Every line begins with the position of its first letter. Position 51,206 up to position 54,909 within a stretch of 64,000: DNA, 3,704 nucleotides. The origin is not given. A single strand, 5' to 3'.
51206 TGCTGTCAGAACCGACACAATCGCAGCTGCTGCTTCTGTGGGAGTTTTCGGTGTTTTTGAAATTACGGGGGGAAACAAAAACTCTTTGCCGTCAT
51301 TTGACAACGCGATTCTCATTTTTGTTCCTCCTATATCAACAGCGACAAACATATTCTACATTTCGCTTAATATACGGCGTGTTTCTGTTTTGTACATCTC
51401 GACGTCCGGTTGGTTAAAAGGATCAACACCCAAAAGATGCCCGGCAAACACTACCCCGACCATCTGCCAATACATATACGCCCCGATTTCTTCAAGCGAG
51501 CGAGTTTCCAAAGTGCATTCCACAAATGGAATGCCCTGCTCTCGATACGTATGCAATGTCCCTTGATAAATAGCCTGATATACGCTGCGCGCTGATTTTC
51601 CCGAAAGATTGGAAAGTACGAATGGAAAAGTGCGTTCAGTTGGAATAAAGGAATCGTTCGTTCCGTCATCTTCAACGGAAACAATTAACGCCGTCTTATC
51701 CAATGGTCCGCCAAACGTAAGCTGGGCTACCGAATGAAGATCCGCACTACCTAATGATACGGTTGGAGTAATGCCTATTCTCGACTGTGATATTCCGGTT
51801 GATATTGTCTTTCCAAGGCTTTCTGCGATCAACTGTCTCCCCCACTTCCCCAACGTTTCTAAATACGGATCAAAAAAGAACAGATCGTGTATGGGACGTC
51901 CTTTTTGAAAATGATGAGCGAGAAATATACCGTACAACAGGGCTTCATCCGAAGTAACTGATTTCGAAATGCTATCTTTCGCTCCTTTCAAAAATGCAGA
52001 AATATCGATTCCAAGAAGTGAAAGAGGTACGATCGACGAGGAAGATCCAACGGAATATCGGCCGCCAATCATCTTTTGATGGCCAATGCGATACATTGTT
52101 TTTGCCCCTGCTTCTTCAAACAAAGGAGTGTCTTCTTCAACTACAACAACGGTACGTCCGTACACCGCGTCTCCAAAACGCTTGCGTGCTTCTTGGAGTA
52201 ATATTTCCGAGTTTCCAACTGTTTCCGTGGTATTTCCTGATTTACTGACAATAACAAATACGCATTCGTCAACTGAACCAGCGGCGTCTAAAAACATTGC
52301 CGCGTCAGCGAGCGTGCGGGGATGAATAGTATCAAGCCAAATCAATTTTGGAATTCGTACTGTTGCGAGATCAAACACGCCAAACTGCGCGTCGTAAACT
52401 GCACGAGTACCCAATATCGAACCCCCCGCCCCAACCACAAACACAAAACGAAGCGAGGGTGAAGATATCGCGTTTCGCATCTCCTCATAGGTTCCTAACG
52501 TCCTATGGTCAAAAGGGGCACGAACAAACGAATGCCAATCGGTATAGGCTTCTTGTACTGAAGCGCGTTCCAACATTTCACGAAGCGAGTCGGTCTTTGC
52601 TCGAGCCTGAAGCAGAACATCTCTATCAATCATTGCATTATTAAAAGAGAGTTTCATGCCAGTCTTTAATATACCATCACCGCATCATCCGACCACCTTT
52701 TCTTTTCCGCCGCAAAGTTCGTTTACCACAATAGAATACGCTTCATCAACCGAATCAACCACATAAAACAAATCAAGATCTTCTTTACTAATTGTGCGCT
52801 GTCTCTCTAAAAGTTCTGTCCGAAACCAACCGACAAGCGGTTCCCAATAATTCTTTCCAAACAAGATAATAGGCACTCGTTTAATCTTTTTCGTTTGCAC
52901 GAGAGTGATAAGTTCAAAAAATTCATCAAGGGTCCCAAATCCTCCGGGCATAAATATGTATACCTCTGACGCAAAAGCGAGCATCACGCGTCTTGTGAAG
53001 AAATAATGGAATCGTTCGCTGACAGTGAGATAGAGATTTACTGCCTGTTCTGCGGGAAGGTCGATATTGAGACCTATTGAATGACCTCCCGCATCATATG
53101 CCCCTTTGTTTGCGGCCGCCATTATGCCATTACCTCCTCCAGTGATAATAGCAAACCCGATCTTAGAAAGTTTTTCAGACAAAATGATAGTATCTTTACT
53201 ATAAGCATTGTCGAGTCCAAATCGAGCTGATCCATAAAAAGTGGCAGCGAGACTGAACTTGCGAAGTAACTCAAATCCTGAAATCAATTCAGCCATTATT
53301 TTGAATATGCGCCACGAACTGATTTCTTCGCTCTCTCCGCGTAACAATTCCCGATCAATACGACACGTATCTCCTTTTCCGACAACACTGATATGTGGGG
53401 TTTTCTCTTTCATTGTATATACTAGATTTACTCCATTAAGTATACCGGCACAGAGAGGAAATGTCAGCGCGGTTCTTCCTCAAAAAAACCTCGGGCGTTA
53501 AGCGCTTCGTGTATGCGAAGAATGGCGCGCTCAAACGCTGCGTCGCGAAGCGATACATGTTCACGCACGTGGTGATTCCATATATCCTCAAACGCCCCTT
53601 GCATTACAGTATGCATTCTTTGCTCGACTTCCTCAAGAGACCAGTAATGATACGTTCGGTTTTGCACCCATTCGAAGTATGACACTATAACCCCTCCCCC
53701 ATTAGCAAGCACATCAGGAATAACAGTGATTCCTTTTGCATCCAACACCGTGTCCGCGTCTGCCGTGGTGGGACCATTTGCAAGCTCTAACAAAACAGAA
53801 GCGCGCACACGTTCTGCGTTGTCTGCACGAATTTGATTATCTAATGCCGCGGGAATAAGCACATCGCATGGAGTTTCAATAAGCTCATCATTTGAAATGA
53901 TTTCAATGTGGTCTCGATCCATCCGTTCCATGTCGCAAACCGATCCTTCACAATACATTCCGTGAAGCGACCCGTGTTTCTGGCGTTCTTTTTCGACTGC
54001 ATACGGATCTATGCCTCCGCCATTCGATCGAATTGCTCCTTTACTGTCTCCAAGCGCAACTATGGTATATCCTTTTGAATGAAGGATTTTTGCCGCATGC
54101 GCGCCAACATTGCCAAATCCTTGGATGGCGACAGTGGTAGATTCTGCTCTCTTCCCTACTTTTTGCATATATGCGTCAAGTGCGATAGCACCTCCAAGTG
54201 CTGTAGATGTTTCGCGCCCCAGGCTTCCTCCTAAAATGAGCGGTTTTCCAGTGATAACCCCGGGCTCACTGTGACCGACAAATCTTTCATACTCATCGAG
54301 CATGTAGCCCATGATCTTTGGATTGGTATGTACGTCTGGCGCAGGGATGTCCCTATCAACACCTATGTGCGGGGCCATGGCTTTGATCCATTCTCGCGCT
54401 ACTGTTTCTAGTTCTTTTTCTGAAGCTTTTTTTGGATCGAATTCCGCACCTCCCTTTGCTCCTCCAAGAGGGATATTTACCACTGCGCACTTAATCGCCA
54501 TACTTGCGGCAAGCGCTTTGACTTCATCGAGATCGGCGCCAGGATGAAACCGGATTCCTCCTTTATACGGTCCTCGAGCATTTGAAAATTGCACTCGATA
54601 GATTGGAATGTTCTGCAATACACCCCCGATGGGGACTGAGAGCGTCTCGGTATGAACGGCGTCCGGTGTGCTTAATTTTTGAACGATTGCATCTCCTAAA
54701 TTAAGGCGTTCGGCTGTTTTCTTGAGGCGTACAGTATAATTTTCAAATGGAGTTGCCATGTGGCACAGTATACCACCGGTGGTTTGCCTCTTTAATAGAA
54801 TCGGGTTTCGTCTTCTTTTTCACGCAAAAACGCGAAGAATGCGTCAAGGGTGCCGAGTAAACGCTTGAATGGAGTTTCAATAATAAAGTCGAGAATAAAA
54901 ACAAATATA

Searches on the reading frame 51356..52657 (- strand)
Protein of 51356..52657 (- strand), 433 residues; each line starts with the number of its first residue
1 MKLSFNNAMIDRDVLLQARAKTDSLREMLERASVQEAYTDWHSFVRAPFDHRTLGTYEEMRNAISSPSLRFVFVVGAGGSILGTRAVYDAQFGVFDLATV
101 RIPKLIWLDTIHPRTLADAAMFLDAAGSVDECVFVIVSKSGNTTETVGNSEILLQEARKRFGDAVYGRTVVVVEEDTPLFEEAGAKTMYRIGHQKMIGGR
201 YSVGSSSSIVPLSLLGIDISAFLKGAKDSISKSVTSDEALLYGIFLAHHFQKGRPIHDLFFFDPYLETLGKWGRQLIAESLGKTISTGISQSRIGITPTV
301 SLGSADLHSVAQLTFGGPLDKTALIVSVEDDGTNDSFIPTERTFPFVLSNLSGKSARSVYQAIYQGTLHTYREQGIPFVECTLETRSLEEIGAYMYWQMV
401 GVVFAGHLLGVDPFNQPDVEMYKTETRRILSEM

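Call 3: search_protein_families(library=pfam, proteins=[window:51356-52657:-], max_evalue=0.1)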
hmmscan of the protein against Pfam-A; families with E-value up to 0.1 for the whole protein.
window:51356-52657:- (433 aa): 1 family
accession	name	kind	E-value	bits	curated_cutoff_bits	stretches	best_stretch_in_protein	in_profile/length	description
PF00342.24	PGI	-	9.3e-13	48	22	1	68-429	95-465/486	Phosphoglucose isomerase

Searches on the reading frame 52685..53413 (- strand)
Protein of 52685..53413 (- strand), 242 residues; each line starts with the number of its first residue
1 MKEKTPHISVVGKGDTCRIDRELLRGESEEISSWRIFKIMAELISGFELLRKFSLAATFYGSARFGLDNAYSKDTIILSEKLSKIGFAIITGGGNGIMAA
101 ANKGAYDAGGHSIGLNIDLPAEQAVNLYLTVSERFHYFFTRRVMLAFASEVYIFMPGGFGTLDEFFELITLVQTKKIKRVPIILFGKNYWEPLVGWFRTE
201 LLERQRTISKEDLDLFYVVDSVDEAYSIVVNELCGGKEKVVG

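Call 3: search_protein_families(library=pfam, proteins=[window:52685-53413:-], max_evalue=0.1)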
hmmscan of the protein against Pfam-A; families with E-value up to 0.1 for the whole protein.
window:52685-53413:- (242 aa): 3 families
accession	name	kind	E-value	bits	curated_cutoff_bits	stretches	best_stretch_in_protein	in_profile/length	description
PF03641.19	Lysine_decarbox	-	1.2e-29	103.6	27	1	98-226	1-128/131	Possible lysine decarboxylase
PF18306.6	LDcluster4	-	1.9e-12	47.5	26.3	1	78-166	24-111/151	SLOG cluster4 family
PF02481.21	DNA_processg_A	-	0.064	12.9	29.6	0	78-114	66-102/212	DNA recombination-mediator protein A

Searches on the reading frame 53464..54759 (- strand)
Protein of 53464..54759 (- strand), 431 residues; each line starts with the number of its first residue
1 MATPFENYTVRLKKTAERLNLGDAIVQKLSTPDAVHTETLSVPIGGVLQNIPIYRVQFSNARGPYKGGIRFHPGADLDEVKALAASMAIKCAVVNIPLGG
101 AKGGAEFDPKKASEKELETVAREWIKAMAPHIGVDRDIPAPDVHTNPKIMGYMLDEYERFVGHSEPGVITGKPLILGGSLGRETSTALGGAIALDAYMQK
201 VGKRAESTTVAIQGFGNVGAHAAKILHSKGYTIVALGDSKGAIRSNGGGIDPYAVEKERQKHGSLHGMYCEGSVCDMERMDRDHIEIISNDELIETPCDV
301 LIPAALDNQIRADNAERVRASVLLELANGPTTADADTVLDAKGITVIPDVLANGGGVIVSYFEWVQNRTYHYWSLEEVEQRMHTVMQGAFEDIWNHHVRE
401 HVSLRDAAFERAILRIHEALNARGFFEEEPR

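Call 3: search_protein_families(library=pfam, proteins=[window:53464-54759:-], max_evalue=0.1)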
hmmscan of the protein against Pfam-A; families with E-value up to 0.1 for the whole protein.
window:53464-54759:- (431 aa): 3 families
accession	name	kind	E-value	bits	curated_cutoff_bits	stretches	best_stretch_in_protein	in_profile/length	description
PF00208.27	ELFV_dehydrog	-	1.1e-66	225.5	23.4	1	177-424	1-241/241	Glutamate/Leucine/Phenylalanine/Valine dehydrogenase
PF02812.23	ELFV_dehydrog_N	-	4.1e-44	149.9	25.3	1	46-158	16-128/129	Glu/Leu/Phe/Val dehydrogenase, dimerisation domain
PF02826.25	2-Hacid_dh_C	-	0.0057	16.5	25.1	1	199-239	28-68/178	D-isomer specific 2-hydroxyacid dehydrogenase, NAD binding domain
